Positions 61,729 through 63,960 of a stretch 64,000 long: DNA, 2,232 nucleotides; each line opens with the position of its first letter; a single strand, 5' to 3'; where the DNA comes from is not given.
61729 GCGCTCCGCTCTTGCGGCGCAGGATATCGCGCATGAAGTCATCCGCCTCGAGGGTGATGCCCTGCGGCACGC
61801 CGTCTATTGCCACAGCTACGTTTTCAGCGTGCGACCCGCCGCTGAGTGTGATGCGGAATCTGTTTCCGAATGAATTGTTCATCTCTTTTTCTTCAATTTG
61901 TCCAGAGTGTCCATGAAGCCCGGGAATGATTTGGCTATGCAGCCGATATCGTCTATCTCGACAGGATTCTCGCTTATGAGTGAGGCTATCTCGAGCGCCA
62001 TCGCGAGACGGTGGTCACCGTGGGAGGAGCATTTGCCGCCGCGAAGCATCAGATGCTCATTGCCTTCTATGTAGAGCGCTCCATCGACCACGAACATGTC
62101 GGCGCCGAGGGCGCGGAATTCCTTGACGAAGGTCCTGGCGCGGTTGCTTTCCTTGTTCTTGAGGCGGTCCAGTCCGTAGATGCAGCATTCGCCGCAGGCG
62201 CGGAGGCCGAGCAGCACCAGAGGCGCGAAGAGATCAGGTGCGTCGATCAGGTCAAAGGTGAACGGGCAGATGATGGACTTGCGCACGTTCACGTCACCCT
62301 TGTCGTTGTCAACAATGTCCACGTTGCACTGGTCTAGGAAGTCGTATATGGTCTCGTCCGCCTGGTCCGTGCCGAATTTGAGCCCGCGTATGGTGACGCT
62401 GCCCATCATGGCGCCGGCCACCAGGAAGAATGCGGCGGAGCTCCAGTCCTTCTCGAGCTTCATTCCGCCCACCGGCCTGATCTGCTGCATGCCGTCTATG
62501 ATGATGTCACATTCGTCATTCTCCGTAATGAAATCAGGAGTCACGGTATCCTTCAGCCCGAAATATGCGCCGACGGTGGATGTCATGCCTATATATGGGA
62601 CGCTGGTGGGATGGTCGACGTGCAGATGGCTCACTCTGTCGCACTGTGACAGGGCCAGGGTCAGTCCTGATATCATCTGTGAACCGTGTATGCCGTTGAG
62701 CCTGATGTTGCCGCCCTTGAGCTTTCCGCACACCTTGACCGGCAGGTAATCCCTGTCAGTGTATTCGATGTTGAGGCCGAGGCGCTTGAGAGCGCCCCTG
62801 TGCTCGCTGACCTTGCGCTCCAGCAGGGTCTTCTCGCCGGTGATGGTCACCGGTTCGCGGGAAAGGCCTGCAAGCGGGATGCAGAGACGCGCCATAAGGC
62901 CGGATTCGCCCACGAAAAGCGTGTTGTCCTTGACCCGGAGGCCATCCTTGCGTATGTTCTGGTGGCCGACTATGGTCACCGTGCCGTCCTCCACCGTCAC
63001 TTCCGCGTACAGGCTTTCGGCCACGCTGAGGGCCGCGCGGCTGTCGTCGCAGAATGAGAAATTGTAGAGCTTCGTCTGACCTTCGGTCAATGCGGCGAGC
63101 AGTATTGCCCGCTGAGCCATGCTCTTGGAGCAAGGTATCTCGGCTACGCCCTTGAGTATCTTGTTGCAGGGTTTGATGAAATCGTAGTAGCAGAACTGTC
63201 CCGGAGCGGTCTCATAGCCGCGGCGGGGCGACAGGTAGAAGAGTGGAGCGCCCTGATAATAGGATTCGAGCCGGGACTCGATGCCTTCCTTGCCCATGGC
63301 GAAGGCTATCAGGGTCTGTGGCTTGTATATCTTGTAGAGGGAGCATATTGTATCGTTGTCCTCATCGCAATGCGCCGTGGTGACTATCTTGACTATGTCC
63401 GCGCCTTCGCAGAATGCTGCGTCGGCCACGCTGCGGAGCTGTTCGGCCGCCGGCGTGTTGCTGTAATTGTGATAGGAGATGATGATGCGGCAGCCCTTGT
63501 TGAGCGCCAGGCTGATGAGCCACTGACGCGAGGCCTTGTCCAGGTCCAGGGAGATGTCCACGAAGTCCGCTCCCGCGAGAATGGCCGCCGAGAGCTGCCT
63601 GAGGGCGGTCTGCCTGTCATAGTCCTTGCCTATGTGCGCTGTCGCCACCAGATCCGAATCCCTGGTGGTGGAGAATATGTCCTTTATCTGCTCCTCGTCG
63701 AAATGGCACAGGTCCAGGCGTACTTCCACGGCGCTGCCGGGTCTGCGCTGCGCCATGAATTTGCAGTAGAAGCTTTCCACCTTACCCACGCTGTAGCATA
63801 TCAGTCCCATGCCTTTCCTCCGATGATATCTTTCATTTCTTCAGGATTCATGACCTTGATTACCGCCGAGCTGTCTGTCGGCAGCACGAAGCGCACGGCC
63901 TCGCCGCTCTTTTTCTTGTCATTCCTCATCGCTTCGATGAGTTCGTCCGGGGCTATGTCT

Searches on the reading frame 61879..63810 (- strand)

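Call 78: search_protein_families(library=pfam, proteins=[window:61879-63810:-])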
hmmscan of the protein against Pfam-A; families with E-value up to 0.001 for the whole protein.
window:61879-63810:- (643 aa): 2 families
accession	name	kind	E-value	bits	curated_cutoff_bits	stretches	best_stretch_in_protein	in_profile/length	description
PF00275.25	EPSP_synthase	-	1.8e-66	225.1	22.8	1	219-636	7-417/417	EPSP synthase (3-phosphoshikimate 1-carboxyvinyltransferase)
PF01487.21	DHquinase_I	-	8e-28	98.5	22.2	1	24-206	23-221/230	Type I 3-dehydroquinase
